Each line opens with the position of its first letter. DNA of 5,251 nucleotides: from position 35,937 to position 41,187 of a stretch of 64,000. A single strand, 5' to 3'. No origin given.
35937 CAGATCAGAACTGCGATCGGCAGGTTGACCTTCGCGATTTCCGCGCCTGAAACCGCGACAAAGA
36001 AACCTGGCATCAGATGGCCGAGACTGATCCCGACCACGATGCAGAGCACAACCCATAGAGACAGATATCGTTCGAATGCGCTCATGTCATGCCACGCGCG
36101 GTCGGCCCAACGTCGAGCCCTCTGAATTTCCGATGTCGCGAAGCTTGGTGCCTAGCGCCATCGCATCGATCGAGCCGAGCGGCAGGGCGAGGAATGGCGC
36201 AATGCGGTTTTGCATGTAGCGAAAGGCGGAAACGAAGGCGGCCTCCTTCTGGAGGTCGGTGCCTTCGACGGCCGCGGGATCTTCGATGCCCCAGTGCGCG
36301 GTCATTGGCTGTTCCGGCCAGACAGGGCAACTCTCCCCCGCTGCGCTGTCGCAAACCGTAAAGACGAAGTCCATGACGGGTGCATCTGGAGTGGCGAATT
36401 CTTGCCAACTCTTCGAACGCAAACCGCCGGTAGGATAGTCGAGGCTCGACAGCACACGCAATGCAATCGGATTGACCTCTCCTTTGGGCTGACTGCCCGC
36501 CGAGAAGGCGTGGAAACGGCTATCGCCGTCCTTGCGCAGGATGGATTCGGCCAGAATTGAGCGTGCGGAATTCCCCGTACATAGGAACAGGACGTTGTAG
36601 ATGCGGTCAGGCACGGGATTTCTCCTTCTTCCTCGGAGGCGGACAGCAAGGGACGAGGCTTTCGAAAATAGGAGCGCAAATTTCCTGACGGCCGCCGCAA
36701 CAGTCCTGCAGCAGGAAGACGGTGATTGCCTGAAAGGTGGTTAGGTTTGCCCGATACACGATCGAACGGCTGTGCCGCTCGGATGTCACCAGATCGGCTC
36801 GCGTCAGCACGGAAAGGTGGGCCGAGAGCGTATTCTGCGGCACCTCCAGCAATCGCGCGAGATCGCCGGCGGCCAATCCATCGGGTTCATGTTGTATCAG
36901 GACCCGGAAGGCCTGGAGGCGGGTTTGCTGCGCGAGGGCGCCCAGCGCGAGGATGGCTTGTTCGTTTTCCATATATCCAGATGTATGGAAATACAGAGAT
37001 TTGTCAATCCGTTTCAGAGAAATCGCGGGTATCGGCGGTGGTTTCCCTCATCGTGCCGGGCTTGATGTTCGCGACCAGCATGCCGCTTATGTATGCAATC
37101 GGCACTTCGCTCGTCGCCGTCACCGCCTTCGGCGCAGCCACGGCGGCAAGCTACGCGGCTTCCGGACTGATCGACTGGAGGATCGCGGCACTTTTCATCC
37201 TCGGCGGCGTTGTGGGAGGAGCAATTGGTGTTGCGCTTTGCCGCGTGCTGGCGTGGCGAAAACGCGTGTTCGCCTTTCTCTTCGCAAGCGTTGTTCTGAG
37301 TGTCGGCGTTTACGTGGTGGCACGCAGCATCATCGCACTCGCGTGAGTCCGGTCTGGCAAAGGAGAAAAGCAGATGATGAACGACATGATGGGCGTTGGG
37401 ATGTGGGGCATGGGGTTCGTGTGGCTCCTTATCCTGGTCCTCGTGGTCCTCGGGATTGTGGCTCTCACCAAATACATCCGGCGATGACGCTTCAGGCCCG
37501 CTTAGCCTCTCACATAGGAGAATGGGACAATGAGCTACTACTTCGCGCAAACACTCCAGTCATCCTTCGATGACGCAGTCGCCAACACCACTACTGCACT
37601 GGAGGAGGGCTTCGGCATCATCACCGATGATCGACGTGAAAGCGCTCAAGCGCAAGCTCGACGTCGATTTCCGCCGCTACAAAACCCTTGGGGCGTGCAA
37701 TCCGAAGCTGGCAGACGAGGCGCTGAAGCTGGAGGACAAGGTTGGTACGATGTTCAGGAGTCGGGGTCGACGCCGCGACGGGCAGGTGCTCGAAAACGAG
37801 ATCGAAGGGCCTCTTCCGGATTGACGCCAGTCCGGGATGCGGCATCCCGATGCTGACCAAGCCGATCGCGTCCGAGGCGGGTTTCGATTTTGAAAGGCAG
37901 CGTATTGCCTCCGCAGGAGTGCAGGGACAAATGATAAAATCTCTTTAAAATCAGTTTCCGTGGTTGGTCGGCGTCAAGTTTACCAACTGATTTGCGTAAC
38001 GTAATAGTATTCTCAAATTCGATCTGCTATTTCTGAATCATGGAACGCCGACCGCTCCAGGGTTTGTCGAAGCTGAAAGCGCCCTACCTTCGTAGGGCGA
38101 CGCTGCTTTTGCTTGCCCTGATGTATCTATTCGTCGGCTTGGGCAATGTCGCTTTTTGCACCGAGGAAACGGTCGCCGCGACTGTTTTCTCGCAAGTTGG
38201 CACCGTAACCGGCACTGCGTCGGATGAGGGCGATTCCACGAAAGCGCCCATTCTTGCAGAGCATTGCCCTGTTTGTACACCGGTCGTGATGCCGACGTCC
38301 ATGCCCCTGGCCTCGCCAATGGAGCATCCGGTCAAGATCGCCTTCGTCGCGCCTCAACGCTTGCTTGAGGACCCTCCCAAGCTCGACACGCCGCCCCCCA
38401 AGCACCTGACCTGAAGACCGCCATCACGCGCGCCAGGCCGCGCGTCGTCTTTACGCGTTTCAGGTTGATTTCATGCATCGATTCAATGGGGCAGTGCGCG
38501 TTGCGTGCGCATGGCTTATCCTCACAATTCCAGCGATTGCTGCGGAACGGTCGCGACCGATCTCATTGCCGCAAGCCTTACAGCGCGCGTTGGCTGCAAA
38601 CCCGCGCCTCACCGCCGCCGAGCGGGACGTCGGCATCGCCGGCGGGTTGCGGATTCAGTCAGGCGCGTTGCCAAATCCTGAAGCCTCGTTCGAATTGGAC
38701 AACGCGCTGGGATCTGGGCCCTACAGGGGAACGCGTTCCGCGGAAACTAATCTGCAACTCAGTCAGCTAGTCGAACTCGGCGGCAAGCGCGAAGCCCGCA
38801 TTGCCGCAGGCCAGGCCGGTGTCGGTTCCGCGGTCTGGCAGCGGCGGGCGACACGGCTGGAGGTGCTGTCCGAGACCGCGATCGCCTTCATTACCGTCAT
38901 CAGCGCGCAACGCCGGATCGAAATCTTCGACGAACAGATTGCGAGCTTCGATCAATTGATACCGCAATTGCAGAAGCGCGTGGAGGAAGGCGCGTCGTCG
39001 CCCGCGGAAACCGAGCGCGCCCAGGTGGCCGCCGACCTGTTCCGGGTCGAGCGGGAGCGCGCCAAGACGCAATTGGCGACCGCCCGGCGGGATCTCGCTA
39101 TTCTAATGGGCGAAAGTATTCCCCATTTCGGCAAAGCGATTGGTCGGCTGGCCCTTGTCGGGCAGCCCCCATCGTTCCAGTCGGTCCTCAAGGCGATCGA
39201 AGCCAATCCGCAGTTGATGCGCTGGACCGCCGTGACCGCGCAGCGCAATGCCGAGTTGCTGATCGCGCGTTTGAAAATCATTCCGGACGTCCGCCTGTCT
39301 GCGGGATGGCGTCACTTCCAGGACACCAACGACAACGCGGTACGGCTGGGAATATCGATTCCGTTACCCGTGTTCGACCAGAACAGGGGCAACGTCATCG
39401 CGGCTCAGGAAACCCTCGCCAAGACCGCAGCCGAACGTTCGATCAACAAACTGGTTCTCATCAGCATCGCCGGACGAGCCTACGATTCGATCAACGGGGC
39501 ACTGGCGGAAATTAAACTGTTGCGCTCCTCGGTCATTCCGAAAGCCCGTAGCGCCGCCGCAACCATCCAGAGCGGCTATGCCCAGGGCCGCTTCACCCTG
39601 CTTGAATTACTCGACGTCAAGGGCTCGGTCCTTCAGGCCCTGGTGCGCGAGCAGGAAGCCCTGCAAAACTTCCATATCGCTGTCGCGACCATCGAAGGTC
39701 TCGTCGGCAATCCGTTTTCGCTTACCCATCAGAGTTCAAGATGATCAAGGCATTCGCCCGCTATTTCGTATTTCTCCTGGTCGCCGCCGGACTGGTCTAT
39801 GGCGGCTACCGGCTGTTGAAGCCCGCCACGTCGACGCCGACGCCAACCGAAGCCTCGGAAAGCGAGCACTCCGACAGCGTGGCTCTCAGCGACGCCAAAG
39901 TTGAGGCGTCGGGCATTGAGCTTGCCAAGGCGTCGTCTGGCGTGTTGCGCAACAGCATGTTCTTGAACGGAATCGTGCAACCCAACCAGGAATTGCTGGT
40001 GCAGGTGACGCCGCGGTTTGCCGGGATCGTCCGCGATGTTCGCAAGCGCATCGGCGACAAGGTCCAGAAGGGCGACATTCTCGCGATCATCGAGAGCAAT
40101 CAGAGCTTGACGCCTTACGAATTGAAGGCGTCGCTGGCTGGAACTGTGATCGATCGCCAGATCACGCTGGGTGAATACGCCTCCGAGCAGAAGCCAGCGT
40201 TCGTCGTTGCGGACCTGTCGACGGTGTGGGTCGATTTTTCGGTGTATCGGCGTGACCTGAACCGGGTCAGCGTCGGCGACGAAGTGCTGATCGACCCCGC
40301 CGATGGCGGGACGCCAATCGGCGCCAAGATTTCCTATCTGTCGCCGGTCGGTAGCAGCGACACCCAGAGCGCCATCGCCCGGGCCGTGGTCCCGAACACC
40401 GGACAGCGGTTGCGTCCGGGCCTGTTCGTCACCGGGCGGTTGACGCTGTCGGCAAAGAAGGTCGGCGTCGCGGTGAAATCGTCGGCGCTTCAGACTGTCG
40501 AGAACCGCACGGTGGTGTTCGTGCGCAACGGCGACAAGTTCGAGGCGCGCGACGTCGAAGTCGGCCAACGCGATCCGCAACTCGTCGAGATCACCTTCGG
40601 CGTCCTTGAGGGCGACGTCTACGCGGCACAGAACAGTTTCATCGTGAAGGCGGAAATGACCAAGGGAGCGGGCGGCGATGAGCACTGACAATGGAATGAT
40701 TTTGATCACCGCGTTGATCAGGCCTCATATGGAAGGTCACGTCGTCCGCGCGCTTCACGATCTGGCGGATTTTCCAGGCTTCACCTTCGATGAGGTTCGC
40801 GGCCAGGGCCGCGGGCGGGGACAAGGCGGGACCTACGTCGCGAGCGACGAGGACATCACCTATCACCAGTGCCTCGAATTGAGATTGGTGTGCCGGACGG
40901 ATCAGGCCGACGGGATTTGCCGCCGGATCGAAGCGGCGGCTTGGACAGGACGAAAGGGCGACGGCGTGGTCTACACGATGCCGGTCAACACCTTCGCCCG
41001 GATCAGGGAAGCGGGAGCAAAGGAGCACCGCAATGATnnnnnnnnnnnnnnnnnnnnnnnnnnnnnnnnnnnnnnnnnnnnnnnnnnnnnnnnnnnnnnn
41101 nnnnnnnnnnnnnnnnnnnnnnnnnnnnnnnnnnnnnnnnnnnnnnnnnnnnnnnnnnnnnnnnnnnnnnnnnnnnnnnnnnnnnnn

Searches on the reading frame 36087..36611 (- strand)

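Call 32: search_protein_families(library=ncbifam, proteins=[window:36087-36611:-], max_evalue=0.001)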
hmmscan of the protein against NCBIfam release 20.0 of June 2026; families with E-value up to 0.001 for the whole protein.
window:36087-36611:- (174 aa): 3 families
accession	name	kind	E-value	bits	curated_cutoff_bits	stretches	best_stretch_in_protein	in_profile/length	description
TIGR02691.1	arsC_pI258_fam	equivalog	8.5e-18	64.8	174.3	1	7-137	1-126/129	arsenate reductase (thioredoxin)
NF010053.0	PRK13530.1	subfamily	2.8e-15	56.8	215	1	7-122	6-116/133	arsenate reductase (thioredoxin)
TIGR02689.1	ars_reduc_gluta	equivalog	1.3e-07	31.9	157.6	1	6-113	2-104/126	arsenate reductase, glutathione/glutaredoxin type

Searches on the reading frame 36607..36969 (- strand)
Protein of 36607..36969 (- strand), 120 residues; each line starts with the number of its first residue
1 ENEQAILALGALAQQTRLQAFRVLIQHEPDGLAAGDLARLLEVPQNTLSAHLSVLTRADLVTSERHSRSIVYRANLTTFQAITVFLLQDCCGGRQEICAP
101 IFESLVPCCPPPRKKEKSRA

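Call 31: search_protein_families(library=ncbifam, proteins=[window:36607-36969:-], max_evalue=0.001)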
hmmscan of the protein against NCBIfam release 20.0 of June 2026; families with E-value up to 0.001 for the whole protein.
window:36607-36969:- (120 aa): 7 families
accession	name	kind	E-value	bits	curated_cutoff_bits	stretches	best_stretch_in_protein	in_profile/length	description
NF033788.1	HTH_metalloreg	subfamily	2.9e-17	62.2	55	1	8-81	4-75/77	metalloregulator ArsR/SmtB family transcription factor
NF041413.1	ArsR_Rv2640c_fam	equivalog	4.4e-14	52.9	155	1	7-91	34-118/118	Rv2640c family ArsR-like transcriptional regulator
NF033789.1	repress_SdpR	subfamily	5.1e-14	51.9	100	1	10-87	3-77/79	autorepressor SdpR family transcription factor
NF040642.1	sulf_sens_BigR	equivalog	6.6e-07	29.3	155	1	9-75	14-77/95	sulfite-sensing transcriptional repressor BigR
NF005061.0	PRK06474.1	equivalog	0.00034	20.6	121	1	12-62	8-58/178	hypothetical protein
NF047906.1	CdPbTransRegCmtR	equivalog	0.0007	19.5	150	1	4-74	9-77/104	Cd(II)/Pb(II)-sensing metalloregulatory transcriptional regulator CmtR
NF007528.0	PRK10141.1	subfamily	0.0009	19.1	97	0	10-74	11-73/117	metalloregulator ArsR/SmtB family transcription factor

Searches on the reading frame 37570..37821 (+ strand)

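Call 31: search_protein_families(library=ncbifam, proteins=[window:37570-37821:+], max_evalue=0.001)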
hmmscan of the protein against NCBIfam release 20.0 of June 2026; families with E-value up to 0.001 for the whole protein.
window:37570-37821:+ (84 aa): 0 families

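Call 33: search_protein_families(library=pfam, proteins=[window:37570-37821:+], max_evalue=0.01)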
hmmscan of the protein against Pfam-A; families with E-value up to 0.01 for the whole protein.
window:37570-37821:+ (84 aa): 1 family
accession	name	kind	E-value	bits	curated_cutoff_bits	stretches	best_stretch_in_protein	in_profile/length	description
PF03625.19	DUF302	-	3.8e-10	39.9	23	1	24-61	5-42/63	Domain of unknown function DUF302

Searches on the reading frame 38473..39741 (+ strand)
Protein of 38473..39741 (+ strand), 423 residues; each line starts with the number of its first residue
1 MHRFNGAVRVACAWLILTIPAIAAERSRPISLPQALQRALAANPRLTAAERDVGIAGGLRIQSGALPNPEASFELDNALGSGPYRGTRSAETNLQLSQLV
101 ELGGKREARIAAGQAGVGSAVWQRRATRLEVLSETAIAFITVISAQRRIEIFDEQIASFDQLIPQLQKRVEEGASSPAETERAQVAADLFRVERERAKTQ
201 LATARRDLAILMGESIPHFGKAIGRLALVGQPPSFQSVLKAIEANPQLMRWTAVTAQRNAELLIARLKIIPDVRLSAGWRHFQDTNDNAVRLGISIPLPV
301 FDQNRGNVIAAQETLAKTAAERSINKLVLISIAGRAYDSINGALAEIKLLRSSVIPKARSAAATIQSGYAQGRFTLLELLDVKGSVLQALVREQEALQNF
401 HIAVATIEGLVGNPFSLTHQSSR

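Call 62: search_protein_families(library=pfam, proteins=[window:38473-39741:+], max_evalue=0.001)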
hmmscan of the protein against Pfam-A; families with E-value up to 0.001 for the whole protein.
window:38473-39741:+ (423 aa): 1 family
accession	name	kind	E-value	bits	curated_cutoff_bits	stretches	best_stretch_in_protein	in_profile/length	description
PF02321.23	OEP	-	4.9e-46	157.3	22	2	33-213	2-187/187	Outer membrane efflux protein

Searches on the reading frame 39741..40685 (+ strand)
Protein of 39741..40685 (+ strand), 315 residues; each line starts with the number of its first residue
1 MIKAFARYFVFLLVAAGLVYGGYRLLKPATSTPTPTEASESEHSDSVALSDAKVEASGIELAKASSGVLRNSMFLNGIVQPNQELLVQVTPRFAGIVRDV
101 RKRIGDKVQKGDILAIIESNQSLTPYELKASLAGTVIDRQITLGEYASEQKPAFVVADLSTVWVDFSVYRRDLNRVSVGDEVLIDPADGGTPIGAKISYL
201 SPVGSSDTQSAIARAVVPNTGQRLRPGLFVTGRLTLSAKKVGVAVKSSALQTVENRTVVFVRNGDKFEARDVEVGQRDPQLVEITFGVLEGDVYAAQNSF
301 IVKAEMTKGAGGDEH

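Call 62: search_protein_families(library=pfam, proteins=[window:39741-40685:+], max_evalue=0.001)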
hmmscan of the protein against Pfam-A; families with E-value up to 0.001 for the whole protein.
window:39741-40685:+ (315 aa): 4 families
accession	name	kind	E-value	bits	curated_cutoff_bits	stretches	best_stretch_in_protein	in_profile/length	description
PF16576.10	HlyD_D23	-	2.3e-29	102.7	30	2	123-230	106-214/214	Barrel-sandwich domain of CusB or HlyD membrane-fusion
PF13437.12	HlyD_3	-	2.6e-14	54.3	22.2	1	128-227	2-106/106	HlyD family secretion protein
PF13533.13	Biotin_lipoyl_2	-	4.8e-05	23.5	29.8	1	87-118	1-32/32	Biotin-lipoyl like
PF00364.28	Biotin_lipoyl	-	0.00074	19.7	22.1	0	95-120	10-39/73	Biotin-requiring enzyme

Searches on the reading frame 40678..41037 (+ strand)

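Call 31: search_protein_families(library=ncbifam, proteins=[window:40678-41037:+], max_evalue=0.001)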
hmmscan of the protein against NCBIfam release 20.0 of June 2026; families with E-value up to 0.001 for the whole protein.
window:40678-41037:+ (120 aa): 2 families
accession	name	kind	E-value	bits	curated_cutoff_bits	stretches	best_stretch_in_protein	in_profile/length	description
NF007946.0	PRK10665.1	equivalog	1.8e-11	44.8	181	1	7-116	1-109/112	P-II family nitrogen regulator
NF008111.0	PRK10858.1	equivalog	1.2e-08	35.4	202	1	9-113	3-106/112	nitrogen regulatory protein P-II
